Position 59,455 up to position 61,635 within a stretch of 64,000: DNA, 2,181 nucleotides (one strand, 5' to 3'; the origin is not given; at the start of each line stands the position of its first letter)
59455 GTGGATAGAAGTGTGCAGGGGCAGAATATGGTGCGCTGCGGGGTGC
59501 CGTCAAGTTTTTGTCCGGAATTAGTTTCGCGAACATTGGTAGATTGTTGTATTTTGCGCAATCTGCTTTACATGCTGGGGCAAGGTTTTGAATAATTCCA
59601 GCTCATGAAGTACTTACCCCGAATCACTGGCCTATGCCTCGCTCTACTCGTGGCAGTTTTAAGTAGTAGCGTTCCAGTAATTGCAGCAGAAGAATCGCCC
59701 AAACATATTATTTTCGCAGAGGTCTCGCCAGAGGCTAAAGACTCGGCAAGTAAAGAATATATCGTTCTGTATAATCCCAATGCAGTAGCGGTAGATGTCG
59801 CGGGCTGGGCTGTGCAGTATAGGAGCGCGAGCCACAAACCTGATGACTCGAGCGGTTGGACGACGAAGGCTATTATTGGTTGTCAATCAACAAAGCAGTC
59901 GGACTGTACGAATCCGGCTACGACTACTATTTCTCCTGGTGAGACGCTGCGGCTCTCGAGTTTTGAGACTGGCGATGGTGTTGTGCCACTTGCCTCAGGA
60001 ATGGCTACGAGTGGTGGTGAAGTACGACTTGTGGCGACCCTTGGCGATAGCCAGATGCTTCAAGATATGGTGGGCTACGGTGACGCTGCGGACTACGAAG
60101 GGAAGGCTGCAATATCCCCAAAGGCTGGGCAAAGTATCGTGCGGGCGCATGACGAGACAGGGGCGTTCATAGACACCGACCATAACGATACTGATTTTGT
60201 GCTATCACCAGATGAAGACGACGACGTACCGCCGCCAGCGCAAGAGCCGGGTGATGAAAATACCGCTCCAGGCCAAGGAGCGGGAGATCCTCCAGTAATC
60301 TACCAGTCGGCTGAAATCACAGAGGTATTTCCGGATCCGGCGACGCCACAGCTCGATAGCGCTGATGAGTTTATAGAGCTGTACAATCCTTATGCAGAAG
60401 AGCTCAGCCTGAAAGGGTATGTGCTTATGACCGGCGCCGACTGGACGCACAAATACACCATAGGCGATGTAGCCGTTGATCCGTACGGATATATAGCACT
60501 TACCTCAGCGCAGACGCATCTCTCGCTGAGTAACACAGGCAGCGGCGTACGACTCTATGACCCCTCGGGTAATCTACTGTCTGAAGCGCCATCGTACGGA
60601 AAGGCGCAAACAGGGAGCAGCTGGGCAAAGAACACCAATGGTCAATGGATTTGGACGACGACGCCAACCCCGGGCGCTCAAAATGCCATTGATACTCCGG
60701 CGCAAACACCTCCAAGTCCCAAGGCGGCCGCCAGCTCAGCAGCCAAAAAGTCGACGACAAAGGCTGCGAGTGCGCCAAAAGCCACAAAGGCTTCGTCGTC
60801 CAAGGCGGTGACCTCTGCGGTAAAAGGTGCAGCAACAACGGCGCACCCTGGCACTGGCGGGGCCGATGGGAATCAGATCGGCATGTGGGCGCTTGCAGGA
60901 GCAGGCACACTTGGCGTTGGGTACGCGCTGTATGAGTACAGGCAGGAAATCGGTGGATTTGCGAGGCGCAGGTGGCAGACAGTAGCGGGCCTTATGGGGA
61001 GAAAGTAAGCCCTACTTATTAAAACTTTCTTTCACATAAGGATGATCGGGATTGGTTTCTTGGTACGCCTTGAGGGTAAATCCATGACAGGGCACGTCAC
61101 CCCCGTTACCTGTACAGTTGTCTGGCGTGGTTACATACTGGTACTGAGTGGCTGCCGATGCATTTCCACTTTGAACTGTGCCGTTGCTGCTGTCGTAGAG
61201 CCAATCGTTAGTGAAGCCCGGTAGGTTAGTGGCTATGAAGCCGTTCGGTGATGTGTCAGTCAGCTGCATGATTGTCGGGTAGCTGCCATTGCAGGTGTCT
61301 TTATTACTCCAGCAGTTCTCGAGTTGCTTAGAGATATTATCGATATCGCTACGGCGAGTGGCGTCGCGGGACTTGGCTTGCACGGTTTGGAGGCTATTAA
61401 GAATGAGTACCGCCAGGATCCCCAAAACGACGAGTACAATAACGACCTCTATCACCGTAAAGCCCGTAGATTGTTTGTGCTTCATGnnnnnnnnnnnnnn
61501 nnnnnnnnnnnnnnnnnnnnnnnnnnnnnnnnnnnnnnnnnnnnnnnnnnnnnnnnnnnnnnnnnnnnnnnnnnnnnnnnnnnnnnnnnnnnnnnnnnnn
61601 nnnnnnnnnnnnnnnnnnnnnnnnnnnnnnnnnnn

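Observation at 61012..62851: PilB/GspE paralog with all catalytic ATPase motifs degenerate, translationally coupled to a pilin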

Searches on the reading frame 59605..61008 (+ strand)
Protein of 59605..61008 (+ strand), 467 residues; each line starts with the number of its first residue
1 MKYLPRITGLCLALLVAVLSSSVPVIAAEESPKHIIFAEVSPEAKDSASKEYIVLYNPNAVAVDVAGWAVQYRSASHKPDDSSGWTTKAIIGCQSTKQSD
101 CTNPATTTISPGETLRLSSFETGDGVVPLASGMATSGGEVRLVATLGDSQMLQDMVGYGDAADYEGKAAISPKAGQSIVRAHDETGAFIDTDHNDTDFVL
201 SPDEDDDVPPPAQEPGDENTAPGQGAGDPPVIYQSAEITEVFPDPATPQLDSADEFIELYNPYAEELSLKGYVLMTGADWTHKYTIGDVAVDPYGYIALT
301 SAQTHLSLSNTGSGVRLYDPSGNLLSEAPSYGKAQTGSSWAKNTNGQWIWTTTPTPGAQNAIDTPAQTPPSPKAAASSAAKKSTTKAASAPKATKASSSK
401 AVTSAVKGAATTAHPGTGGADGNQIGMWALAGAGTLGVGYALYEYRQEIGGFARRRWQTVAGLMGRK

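Call 3: search_protein_families(library=pfam, proteins=[window:59605-61008:+], max_evalue=0.01)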
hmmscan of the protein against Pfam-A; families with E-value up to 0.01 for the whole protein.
window:59605-61008:+ (467 aa): 1 family
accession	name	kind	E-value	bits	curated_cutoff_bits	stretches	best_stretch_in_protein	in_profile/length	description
PF00932.25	LTD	-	2.8e-20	73.2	34.3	2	237-326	9-103/109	Lamin Tail Domain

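Call 39: search_protein_families(library=ncbifam, proteins=[window:59605-61008:+], max_evalue=0.01)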
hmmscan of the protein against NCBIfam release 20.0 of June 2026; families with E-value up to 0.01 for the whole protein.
window:59605-61008:+ (467 aa): 0 families

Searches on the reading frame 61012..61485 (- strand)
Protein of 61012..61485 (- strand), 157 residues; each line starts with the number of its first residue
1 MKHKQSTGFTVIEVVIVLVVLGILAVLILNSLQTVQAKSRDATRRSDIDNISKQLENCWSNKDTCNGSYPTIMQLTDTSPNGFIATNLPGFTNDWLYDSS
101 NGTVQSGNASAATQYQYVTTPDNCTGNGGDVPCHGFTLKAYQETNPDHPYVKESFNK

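Call 3: search_protein_families(library=pfam, proteins=[window:61012-61485:-], max_evalue=0.01)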
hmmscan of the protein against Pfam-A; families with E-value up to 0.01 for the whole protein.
window:61012-61485:- (157 aa): 1 family
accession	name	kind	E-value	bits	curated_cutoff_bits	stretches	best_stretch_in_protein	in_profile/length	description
PF07963.17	N_methyl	-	4e-06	26.6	21.2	1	5-28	3-26/27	Prokaryotic N-terminal methylation motif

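Call 39: search_protein_families(library=ncbifam, proteins=[window:61012-61485:-], max_evalue=0.01)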
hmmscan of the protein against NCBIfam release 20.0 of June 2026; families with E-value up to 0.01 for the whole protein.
window:61012-61485:- (157 aa): 8 families
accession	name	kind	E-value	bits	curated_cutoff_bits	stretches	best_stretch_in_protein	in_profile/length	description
TIGR01710.1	typeII_sec_gspG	equivalog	1.5e-08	34.7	88.85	1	8-59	2-53/134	type II secretion system major pseudopilin GspG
NF041013.1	T4P_ComGE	equivalog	3.6e-06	27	49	1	4-52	1-49/83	competence type IV pilus minor pilin ComGE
NF041775.1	typeIV_PilA_Myxo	equivalog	1.3e-05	25.3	400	1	6-64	10-68/214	type IV pilin protein PilA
TIGR01708.2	typeII_sec_gspH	equivalog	9.7e-05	22.4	80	1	7-38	2-33/169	type II secretion system minor pseudopilin GspH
NF040999.1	pilin_ComGC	equivalog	0.00019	21.6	75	1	7-56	2-51/84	competence type IV pilus major pilin ComGC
TIGR02532.1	IV_pilin_GFxxxE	domain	0.00028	20.6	16.3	1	8-29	3-24/24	prepilin-type N-terminal cleavage/methylation domain-containing protein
NF041002.1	pilin_ComGF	equivalog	0.0014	18.8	80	1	7-63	2-60/139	competence type IV pilus minor pilin ComGF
NF007800.0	PRK10506.1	equivalog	0.0089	15.9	158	0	3-48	5-50/163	prepilin peptidase-dependent protein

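Call 40: search_solved_structures(query=window:61012-61485:-, max_evalue=1)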
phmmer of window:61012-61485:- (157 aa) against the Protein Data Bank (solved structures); distinct sequences matched with E-value up to 1: 13.
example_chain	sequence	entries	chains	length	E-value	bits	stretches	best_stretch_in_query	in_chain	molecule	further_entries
7tgg_A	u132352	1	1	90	6.8e-06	29.4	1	4-64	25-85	Geopilin domain 1 protein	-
9egp_A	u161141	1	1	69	1.2e-05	28.6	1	4-61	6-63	Geopilin domain 1 protein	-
2m7g_A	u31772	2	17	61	0.00011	25.5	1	9-64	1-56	Geopilin domain 1 protein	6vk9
9lab_B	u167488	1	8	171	0.0016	21.7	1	4-41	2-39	MSHA major pilin subunit MshA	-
8pfb_G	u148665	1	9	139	0.0035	20.6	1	9-120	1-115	Type IV pilin PilE1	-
9laa_A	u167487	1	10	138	0.0043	20.3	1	3-41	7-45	Type IV pilin protein PilA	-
8tob_GA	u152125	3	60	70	0.017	18.4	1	10-63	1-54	Fimbrial protein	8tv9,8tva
8tj2_C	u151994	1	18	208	0.017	18.3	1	9-64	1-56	Type IV major pilin protein PilA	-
1oqw_A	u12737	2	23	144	0.02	18.1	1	9-60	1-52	Fimbrial protein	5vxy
5wda_A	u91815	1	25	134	0.025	17.8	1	9-74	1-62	General secretion pathway protein G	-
8tum_e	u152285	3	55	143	0.026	17.8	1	9-60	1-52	Type IV major pilin protein PilA | Pilin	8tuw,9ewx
6xxd_A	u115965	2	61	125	0.4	13.9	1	9-68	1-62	PilA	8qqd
3sok_A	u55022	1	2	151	0.96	12.7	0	9-67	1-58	Fimbrial protein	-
